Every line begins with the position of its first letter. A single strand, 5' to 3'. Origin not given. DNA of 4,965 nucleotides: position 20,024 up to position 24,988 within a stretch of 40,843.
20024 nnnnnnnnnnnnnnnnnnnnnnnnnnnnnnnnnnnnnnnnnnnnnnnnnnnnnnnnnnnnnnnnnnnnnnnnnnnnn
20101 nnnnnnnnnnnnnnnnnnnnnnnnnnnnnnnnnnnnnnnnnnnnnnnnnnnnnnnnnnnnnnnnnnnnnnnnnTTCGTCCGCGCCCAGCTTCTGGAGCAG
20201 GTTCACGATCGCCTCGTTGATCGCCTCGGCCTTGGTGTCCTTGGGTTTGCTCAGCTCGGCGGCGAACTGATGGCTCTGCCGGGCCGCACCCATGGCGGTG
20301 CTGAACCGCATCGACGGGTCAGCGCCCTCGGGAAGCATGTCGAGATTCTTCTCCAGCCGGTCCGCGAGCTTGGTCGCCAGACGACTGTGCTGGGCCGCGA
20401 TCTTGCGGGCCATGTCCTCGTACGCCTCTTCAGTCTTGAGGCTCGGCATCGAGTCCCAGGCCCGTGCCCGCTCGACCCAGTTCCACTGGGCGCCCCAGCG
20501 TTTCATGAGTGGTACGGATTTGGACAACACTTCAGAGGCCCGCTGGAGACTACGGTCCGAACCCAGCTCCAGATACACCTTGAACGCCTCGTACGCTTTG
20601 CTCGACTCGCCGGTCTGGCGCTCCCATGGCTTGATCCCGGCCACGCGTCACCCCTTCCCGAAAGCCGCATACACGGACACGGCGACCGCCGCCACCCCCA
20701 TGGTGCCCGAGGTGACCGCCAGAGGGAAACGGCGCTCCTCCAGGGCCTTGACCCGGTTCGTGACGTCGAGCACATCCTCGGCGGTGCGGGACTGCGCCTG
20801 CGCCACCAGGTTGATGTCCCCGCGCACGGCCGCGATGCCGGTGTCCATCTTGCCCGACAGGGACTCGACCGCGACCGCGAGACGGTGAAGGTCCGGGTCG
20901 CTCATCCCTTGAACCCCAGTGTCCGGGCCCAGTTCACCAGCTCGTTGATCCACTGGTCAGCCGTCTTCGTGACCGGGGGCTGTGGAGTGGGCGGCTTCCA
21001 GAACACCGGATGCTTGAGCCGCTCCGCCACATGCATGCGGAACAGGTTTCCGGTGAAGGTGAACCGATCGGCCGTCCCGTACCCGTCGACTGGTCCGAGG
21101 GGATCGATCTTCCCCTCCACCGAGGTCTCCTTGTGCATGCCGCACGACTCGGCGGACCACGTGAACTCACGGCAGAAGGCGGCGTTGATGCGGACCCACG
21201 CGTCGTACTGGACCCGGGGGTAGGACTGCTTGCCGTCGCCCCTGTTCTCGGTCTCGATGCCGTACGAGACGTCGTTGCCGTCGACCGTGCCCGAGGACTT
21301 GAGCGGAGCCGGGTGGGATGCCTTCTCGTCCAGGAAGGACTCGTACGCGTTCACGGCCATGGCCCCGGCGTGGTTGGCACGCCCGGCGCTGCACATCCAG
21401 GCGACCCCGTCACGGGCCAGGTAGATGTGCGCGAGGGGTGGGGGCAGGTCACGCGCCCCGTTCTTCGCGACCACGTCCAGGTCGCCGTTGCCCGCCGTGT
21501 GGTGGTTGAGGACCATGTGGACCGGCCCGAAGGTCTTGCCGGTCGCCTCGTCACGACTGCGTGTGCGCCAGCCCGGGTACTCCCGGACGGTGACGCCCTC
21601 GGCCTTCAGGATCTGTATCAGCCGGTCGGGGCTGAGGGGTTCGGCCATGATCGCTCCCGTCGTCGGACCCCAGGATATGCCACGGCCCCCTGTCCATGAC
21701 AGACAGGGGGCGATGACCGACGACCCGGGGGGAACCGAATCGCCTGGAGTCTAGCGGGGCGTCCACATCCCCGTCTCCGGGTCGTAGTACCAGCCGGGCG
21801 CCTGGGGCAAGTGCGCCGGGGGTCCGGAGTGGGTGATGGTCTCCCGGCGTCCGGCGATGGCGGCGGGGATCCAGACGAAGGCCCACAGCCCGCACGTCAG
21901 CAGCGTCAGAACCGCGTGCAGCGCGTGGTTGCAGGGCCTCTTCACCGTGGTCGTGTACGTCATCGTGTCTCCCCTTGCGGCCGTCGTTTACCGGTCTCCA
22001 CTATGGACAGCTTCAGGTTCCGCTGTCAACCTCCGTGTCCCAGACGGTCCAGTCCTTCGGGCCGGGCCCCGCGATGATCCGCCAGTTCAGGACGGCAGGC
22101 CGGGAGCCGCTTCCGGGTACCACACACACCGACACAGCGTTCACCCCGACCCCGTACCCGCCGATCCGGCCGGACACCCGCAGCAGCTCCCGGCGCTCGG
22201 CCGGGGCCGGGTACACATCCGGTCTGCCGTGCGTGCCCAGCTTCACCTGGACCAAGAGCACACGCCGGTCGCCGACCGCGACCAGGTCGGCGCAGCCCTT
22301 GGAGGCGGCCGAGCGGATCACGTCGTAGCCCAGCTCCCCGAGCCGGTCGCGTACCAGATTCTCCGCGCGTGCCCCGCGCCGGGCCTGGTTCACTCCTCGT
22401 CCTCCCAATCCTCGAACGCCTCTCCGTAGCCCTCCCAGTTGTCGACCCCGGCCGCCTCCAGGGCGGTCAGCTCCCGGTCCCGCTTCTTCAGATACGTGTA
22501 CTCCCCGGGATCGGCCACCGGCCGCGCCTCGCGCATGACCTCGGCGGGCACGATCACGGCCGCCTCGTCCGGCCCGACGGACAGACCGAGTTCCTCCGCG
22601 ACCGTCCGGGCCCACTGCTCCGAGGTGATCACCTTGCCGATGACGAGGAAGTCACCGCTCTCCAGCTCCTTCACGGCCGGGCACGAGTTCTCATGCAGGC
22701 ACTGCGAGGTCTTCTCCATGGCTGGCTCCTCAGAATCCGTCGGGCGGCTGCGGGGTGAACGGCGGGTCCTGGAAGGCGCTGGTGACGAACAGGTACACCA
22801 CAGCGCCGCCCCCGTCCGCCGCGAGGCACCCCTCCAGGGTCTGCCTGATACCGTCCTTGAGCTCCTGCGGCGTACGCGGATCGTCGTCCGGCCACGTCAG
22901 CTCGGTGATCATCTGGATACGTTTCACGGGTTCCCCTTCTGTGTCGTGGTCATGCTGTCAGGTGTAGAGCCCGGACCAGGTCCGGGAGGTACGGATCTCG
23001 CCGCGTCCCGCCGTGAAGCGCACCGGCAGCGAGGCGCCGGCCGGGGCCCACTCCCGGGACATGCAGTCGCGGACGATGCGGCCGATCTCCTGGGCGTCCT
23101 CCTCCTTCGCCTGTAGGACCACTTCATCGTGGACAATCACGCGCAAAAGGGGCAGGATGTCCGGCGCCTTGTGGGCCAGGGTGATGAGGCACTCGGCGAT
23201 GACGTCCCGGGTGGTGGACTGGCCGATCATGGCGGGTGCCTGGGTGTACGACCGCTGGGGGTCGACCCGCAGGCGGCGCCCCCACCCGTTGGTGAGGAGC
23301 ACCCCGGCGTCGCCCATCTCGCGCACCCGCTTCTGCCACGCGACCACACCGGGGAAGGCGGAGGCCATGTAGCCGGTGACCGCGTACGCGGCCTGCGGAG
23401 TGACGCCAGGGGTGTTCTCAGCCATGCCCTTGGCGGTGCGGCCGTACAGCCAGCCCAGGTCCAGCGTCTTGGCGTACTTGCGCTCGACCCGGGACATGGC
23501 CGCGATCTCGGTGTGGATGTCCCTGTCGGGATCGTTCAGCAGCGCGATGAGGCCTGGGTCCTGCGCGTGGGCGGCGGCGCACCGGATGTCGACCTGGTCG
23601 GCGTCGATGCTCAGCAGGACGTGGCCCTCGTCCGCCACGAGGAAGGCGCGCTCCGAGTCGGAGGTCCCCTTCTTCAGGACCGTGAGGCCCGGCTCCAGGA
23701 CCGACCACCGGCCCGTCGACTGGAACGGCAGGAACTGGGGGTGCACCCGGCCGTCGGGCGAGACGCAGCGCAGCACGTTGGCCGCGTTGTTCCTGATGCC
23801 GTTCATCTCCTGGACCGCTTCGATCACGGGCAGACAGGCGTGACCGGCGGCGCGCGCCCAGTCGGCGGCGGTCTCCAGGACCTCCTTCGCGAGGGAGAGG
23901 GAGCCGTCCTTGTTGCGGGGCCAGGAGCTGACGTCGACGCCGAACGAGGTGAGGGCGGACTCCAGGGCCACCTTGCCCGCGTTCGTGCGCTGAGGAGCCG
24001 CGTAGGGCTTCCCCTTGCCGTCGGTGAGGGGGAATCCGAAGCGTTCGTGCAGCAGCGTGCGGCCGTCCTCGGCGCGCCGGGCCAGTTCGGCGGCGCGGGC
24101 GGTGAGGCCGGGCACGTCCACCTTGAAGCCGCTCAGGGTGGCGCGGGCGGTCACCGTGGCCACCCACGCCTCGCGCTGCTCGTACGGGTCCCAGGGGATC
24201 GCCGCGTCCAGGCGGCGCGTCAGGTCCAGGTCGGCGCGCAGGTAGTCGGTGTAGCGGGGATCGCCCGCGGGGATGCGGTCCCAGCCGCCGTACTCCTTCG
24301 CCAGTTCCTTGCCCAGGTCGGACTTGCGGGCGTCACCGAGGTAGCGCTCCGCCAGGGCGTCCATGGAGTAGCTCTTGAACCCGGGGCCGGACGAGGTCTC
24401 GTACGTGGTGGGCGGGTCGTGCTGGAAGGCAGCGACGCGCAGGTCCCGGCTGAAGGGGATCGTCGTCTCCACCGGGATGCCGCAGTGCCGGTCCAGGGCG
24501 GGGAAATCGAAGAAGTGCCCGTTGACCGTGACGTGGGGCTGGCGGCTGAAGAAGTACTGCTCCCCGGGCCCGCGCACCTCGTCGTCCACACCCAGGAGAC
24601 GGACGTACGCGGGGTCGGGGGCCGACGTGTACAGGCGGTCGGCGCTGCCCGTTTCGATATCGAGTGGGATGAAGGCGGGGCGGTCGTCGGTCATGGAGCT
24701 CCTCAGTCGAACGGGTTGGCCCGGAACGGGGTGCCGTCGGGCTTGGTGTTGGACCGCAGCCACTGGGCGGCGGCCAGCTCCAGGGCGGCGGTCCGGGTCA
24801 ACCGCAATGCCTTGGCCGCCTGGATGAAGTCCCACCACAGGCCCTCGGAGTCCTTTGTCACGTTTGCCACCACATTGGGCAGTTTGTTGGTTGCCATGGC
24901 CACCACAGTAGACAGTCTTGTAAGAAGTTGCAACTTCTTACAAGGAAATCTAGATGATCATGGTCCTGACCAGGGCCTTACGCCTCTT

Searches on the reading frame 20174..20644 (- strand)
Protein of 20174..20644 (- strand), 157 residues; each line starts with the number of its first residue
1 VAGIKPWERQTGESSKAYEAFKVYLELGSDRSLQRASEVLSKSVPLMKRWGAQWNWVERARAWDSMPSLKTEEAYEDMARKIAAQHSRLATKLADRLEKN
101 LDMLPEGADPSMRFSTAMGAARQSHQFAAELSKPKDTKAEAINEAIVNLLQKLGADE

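Call 50: search_protein_families(library=pfam, proteins=[window:20174-20644:-], max_evalue=0.1)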
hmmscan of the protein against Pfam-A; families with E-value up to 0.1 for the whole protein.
window:20174-20644:- (157 aa): 1 family
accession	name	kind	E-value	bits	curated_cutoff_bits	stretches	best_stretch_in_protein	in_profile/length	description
PF10668.15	Phage_terminase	-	0.013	15.6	22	1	18-61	10-53/67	Phage terminase small subunit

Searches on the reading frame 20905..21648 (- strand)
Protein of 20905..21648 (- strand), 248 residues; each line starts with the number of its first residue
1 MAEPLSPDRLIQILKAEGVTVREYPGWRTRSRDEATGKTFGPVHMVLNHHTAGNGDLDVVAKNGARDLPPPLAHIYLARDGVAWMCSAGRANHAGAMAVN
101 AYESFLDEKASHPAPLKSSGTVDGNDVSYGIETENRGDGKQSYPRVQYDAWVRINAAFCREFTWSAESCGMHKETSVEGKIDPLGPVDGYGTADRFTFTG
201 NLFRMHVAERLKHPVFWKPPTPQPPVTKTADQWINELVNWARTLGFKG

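Call 50: search_protein_families(library=pfam, proteins=[window:20905-21648:-], max_evalue=0.1)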
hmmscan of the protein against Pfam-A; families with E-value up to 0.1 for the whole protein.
window:20905-21648:- (248 aa): 1 family
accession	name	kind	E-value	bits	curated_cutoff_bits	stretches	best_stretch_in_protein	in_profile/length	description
PF01510.30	Amidase_2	-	2.1e-15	57.6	26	1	41-183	3-129/131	N-acetylmuramoyl-L-alanine amidase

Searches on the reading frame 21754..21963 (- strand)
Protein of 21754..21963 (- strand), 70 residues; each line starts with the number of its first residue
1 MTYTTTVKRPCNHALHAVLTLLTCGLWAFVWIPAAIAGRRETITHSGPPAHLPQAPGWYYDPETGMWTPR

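Call 50: search_protein_families(library=pfam, proteins=[window:21754-21963:-], max_evalue=0.1)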
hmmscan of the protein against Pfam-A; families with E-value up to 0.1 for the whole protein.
window:21754-21963:- (70 aa): 2 families
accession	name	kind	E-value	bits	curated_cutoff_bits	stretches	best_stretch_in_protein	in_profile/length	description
PF14018.11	DUF4234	-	0.003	18.1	25.3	1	14-32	4-22/70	Domain of unknown function (DUF4234)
PF17780.6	OCRE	-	0.07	13.6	24.7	1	57-67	12-22/52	OCRE domain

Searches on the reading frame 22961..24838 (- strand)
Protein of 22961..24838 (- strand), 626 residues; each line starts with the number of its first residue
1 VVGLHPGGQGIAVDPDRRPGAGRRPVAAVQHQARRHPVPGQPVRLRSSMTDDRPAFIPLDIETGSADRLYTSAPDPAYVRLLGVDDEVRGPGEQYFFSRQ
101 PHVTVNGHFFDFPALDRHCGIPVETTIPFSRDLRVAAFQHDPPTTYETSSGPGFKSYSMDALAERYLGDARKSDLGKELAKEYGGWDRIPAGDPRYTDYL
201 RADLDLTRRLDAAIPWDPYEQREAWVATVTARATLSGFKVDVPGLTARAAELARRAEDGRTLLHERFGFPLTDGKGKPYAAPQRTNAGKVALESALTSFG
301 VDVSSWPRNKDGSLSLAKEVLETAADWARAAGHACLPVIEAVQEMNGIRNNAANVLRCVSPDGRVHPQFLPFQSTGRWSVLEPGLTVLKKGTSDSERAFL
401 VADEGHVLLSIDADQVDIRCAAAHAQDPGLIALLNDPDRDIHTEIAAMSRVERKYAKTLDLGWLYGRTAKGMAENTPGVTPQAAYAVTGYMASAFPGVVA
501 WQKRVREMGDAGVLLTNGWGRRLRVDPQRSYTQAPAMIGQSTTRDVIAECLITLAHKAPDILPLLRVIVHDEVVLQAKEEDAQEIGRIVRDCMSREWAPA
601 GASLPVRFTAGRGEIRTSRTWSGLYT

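Call 16: search_protein_families(library=pfam, proteins=[window:22961-24838:-], max_evalue=0.01)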
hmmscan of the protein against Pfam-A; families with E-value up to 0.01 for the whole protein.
window:22961-24838:- (626 aa): 1 family
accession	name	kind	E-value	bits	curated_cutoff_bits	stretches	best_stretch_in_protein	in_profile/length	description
PF00476.26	DNA_pol_A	-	4.6e-30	105.3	34.3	1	308-608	53-371/381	DNA polymerase family A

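Call 54: search_dna_similar(query=window:22961-24838:-, collection=phages, mode=protein, max_rows=15)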
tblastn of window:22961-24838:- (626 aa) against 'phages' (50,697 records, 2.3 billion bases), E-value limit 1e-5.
Records with a match: 1952; places in all: 1952; records where one place covers at least 80% of the query: 102.
Best place of each record, by identity: <60% 1952.
By first word of the organism name: Mycobacterium 1270; Microbacterium 300; Arthrobacter 101; Streptomyces 59; Gordonia 54; Rhodococcus 45; Curtobacterium 17; Listeria 14; Bacteriophage 12; Thermus 10; and 27 more.
By host as written in the record: Mycobacterium smegmatis mc2 155 908; Mycobacterium smegmatis mc#155 178; Microbacterium foliorum NRRL B-24224 136; Microbacterium foliorum NRRL B-24224 SEA 121; - 60; Mycobacterium smegmatis mc2155 60; Arthrobacter globiformis B-2979 46; Gordonia terrae 3612 43; and 120 more.
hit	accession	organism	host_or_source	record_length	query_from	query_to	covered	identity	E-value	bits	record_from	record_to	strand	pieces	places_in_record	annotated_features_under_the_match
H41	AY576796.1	Actinoplanes phage phiAsp2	-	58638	51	597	87%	34.4%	2e-63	233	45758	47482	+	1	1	pas55: Pas55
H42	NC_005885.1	Actinoplanes phage phiAsp2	Actinoplanes sp. SN223/29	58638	51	597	87%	34.4%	2e-63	233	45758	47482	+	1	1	Pas55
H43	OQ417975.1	Mycobacterium phage prophiBWHA-1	Mycobacterium abscessus BWHA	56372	46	613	91%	31.5%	1e-46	183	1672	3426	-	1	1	7: DNA polymerase I | 8: hypothetical protein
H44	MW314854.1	Mycobacterium phage phiGD24-3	Mycobacterium abscessus GD17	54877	46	613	91%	31.0%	1e-44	177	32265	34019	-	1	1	45: DNA polymerase I | 46: hypothetical protein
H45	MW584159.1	Mycobacterium phage prophiGD24-3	Mycobacterium abscessus GD24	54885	46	613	91%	31.0%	1e-44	177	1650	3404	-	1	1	7: DNA polymerase I | 8: hypothetical protein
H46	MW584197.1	Mycobacterium phage prophiGD43A-4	Mycobacterium abscessus GD43A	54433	46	613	91%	31.0%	3e-45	179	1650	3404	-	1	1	7: DNA polymerase I | 8: hypothetical protein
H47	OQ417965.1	Mycobacterium phage prophiT46-3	Mycobacterium abscessus T46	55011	57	613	89%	31.1%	3e-46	182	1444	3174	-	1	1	6: DNA polymerase I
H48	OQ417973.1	Mycobacterium phage prophiT49-3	Mycobacterium abscessus T49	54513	57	613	89%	31.1%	3e-45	179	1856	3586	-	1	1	7: DNA polymerase I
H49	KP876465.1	Streptomyces phage YDN12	Streptomyces griseus subsp. griseus ...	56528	51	625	92%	29.8%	3e-52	200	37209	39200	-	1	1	DNA polymerase I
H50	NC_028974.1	Streptomyces phage YDN12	Streptomyces griseus subsp. griseus ...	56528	51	625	92%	29.8%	3e-52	200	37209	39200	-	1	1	DNA polymerase I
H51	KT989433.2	Streptomyces phage phiSAJS1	Streptomyces avermitilis ATCC 31267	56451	179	625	71%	34.8%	2e-57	215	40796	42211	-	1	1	DNA polymerase I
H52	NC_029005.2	Streptomyces phage phiSAJS1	Streptomyces avermitilis ATCC 31267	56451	179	625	71%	34.8%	2e-57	215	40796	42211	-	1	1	DNA polymerase I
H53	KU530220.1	Streptomyces phage Xkcd426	Streptomyces griseus subsp. griseus ...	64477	177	625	72%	33.8%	7e-52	199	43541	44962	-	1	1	DNA polymerase I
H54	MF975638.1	Streptomyces phage Abt2graduatex2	Streptomyces griseus ATCC 10137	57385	177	625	72%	33.7%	2e-53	204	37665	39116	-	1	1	DNA polymerase I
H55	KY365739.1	Streptomyces phage BabyGotBac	Streptomyces griseus ATCC 10137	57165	177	625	72%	33.3%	1e-52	201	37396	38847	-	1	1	DNA polymerase I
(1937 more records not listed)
